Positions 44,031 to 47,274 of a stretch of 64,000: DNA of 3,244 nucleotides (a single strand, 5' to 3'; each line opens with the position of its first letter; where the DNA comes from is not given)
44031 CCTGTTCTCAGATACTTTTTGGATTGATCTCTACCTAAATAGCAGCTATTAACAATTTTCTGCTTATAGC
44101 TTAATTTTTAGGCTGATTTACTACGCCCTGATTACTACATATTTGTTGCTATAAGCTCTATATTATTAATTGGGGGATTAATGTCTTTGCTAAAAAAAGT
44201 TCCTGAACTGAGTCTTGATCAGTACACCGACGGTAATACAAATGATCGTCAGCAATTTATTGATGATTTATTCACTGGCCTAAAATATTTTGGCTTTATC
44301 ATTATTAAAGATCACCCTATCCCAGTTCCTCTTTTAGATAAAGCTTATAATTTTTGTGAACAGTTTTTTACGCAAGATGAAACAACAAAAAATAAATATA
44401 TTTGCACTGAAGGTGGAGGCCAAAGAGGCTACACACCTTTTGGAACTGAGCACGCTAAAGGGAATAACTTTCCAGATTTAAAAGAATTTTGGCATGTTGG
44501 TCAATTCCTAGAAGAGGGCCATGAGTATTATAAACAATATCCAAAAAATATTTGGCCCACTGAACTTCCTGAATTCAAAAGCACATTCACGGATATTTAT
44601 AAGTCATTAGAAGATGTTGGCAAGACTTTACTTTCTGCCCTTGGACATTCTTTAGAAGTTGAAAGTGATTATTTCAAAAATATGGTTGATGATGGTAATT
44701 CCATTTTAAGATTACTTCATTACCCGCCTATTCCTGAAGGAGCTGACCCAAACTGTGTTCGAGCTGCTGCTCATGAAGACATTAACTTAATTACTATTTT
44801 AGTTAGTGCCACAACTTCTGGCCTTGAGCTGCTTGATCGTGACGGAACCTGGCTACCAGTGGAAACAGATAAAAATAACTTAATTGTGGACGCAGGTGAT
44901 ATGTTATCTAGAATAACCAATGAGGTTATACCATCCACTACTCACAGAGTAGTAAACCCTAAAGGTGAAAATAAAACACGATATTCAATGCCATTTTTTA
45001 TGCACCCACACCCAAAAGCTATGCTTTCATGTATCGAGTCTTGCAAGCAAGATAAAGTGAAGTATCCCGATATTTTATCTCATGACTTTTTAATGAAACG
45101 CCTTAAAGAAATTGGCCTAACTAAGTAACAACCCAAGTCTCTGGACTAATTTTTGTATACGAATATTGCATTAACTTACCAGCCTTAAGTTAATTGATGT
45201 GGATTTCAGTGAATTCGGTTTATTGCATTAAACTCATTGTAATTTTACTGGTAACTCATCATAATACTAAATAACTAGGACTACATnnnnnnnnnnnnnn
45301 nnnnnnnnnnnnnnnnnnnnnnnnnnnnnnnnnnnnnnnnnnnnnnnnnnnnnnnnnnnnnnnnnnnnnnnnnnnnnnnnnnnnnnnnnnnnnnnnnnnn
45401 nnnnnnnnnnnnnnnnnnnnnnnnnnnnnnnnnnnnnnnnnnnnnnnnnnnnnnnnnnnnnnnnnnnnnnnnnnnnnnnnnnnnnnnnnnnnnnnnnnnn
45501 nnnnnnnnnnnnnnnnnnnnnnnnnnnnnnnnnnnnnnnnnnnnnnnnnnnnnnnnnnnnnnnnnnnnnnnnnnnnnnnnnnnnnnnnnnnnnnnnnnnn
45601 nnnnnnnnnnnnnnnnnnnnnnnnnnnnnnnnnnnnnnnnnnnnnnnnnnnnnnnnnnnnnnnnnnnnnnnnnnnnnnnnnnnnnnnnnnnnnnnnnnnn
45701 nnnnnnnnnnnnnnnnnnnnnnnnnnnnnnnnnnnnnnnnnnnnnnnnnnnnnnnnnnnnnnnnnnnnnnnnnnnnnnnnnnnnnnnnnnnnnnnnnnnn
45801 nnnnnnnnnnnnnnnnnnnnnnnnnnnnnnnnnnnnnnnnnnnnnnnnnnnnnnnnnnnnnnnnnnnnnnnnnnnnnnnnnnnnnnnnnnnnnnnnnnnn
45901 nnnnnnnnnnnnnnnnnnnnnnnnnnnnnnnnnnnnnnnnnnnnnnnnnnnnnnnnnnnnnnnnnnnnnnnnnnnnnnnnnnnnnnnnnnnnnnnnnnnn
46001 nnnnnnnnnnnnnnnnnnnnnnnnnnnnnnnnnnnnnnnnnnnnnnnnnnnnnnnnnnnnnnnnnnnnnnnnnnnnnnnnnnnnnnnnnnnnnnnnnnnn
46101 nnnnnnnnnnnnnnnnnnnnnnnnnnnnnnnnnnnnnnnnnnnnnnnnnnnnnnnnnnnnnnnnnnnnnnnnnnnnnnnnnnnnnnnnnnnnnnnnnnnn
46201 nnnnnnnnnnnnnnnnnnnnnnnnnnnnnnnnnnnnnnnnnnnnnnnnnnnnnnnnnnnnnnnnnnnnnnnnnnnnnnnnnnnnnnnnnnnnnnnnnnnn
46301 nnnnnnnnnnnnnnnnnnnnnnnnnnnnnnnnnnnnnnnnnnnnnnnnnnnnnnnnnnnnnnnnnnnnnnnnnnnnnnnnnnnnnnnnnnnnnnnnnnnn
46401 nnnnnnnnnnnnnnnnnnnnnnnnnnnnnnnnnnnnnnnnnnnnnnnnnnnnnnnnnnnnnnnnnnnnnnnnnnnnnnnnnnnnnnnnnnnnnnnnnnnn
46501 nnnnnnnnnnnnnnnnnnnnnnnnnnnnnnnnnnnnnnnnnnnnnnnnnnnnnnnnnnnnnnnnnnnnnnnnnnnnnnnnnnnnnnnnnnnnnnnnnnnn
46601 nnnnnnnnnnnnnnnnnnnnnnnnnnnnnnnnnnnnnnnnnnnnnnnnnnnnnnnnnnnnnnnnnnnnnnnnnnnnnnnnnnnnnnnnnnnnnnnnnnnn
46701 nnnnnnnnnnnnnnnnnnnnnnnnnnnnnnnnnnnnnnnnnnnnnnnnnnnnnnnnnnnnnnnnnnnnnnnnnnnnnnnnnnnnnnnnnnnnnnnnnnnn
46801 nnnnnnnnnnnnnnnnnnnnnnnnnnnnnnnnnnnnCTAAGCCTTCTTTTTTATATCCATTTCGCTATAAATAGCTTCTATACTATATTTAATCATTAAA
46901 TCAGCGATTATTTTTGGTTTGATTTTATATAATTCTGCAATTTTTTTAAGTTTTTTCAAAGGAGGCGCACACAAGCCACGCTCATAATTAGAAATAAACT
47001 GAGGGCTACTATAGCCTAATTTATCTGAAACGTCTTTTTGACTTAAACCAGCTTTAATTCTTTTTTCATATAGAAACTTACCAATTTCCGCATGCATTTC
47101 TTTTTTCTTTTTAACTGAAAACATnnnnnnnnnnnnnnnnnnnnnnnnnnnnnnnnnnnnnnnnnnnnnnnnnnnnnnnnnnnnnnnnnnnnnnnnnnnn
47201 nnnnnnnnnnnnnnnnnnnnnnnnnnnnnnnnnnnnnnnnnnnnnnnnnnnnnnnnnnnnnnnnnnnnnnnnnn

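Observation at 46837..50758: Regulator-flanked 3-gene cassette built around a heme-oxygenase-like diiron oxidase: candidate small-molecule or signal biosynthesis module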

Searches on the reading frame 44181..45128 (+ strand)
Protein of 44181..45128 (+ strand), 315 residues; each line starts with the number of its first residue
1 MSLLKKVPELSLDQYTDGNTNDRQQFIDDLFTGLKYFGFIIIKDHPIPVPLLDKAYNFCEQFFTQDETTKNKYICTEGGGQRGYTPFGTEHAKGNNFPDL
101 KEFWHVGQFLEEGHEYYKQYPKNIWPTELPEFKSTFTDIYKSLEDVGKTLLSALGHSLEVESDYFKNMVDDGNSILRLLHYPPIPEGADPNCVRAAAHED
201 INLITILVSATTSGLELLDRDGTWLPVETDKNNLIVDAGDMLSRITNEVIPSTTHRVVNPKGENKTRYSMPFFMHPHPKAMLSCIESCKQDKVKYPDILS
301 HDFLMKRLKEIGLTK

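Call 3: search_protein_families(library=pfam, proteins=[window:44181-45128:+], max_evalue=1)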
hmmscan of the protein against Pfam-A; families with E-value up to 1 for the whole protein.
window:44181-45128:+ (315 aa): 2 families
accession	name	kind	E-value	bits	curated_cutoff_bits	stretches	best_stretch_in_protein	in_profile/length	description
PF14226.12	DIOX_N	-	1.3e-20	74.7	27.3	1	8-128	2-117/117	non-haem dioxygenase in morphine synthesis N-terminal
PF03171.26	2OG-FeII_Oxy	-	3.3e-19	69.5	23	1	173-276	2-101/101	2OG-Fe(II) oxygenase superfamily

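Call 4: search_protein_families(library=ncbifam, proteins=[window:44181-45128:+], max_evalue=1)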
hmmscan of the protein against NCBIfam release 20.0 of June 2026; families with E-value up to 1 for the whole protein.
window:44181-45128:+ (315 aa): 0 families

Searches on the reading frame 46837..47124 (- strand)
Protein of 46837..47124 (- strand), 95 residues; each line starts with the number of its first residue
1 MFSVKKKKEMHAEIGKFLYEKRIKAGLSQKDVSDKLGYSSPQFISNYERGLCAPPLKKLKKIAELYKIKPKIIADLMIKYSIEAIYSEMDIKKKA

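Call 3: search_protein_families(library=pfam, proteins=[window:46837-47124:-], max_evalue=1)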
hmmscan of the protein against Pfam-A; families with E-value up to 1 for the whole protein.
window:46837-47124:- (95 aa): 8 families
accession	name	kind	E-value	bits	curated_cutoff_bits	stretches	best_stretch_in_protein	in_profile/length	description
PF01381.28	HTH_3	-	7.4e-13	48.8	23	1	18-70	1-52/55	Helix-turn-helix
PF12844.13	HTH_19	-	9.6e-09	35.5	30.2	1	15-71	1-56/64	Helix-turn-helix domain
PF13560.12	HTH_31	-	8.1e-07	29.7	27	1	14-69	2-57/64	Helix-turn-helix domain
PF13744.12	HTH_37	-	0.039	14.2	27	1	6-49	11-53/80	Helix-turn-helix domain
PF13413.12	HTH_25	-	0.053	13.8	24.6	0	18-37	2-21/62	Helix-turn-helix domain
PF00157.23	Pou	-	0.062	13.7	27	1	12-37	7-32/72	Pou domain - N-terminal to homeobox domain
PF13384.12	HTH_23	-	0.063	13.6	24.6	1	23-51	14-46/50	Homeodomain-like domain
PF15731.11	MqsA_antitoxin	-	0.093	13.3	30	1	8-72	62-126/131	Antitoxin component of bacterial toxin-antitoxin system, MqsA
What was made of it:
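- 46837..47124 (-): Module regulator: a 95-aa XRE-family HTH protein, divergent from the operon. Pfam HTH_3, E 7.4e-13 (call 3).
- On XRE-family HTH_3 regulators, 46837-47124: E 7.4e-13, 48.8 bits against a cut-off of 23 (call 3).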

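Call 4: search_protein_families(library=ncbifam, proteins=[window:46837-47124:-], max_evalue=1)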
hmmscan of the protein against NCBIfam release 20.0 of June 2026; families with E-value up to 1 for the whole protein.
window:46837-47124:- (95 aa): 13 families
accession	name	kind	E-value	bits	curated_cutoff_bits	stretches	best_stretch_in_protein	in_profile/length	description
NF047948.1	male_kill_WMK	equivalog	2.7e-08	33.6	300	1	6-77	155-222/300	WO male-killing family protein Wmk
NF041951.1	phage_RstR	subfamily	8.8e-08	32.4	80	1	14-68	3-56/108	RstR family transcriptional repressor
TIGR03070.1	couple_hipB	subfamily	4.9e-06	26.4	71.65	1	13-64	2-52/58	type II toxin-antitoxin system Y4mF family antitoxin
NF052239.1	antitox_spr1629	equivalog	8.5e-05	21.8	335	1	14-74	3-62/377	spr1629 family repressor/antitoxin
TIGR03830.1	CxxCG_CxxCG_HTH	subfamily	0.00091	19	61.8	1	13-75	65-125/127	type II TA system antitoxin MqsA family protein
NF007257.0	PRK09706.1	subfamily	0.0012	18.7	101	1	13-71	5-62/135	transcriptional repressor DicA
NF007408.0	PRK09943.1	equivalog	0.0023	17.5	211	1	13-68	7-61/185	HTH-type transcriptional regulator PuuR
TIGR00270.2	TIGR00270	equivalog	0.0041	16.9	110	1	9-69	71-130/159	multiprotein bridging factor aMBF1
TIGR00673.1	cynS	equivalog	0.035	14.1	113.3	1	14-79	9-73/150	cyanase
NF006015.0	PRK08154.1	subfamily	0.048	12.8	204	1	5-69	22-85/314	anaerobic benzoate catabolism transcriptional regulator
NF010465.0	PRK13890.1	equivalog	0.06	13.5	96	1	26-66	18-57/121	conjugal transfer protein TrbA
NF050110.1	TransRegBldD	equivalog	0.084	12.6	250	1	14-69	9-65/162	transcriptional regulator BldD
NF008649.0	PRK11644.1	equivalog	0.093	11.5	408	1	8-94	309-390/499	signal transduction histidine-protein kinase/phosphatase UhpB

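Call 52: search_protein_families(library=padloc, proteins=[window:46837-47124:-], max_evalue=0.1)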
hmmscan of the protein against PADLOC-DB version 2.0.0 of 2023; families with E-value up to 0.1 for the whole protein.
window:46837-47124:- (95 aa): 10 families
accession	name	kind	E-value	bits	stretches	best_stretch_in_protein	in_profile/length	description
PDLC03947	RmrA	-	8.2e-08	29.5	1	6-68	4-65/383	-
PDLC02926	HTH_VI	-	1.8e-07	29.3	1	14-74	2-61/92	-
PDLC03954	RmrA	-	4.8e-07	27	1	8-72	5-68/380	-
PDLC03952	RmrA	-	4.6e-06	23.7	1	5-65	14-73/395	-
PDLC03945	RmrA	-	3.7e-05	21.1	1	14-73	3-61/394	-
PDLC03944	RmrA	-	0.00024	18.3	1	15-67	8-59/384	-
PDLC03951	RmrA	-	0.00024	18.2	1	18-84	13-78/400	-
PDLC03949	RmrA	-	0.0021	15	1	22-69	11-57/363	-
PDLC04775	PDC-M69A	-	0.0091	14.5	1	10-70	4-63/113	-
PDLC04142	capH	-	0.026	13.6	1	18-71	11-63/103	capH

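Call 53: search_protein_families(library=phrogs, proteins=[window:46837-47124:-], max_evalue=0.1)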
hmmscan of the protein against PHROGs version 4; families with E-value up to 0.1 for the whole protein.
window:46837-47124:- (95 aa): 20 families
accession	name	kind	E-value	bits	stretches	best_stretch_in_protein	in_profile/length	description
phrog_8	-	transcription regulation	5.2e-12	46.9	1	5-70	68-212/346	transcriptional regulator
phrog_2967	-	transcription regulation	4.3e-11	43.8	1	7-77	4-73/225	transcriptional regulator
phrog_3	-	transcription regulation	4.4e-11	44.2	1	6-77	81-146/430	transcriptional repressor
phrog_1373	-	transcription regulation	2.4e-08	35.1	1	11-72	61-121/166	transcriptional regulator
phrog_4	-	transcription regulation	3e-08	34.1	1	6-70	126-188/400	transcriptional repressor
phrog_2439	-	transcription regulation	7.8e-07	29.3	1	15-73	9-66/367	transcriptional regulator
phrog_7241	-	transcription regulation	0.00015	22.8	1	21-71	69-118/122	transcriptional regulator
phrog_9908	-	DNA, RNA and nucleotide metabolism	0.0011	19.2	1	15-76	15-76/282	DNA binding protein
phrog_2328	-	transcription regulation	0.0021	18.9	1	18-68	20-69/128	transcriptional repressor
phrog_27007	-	unknown function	0.0097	17.1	1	5-82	9-83/120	-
phrog_2104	-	unknown function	0.02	16.1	1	22-73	48-97/103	-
phrog_6831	-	transcription regulation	0.021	15.8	1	23-67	15-59/68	transcriptional regulator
phrog_32768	-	unknown function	0.026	14.2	1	11-78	7-74/446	-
phrog_5823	-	transcription regulation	0.03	14.5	1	9-68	2-61/404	transcriptional regulator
phrog_3037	-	transcription regulation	0.034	15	1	3-65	11-66/189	transcriptional repressor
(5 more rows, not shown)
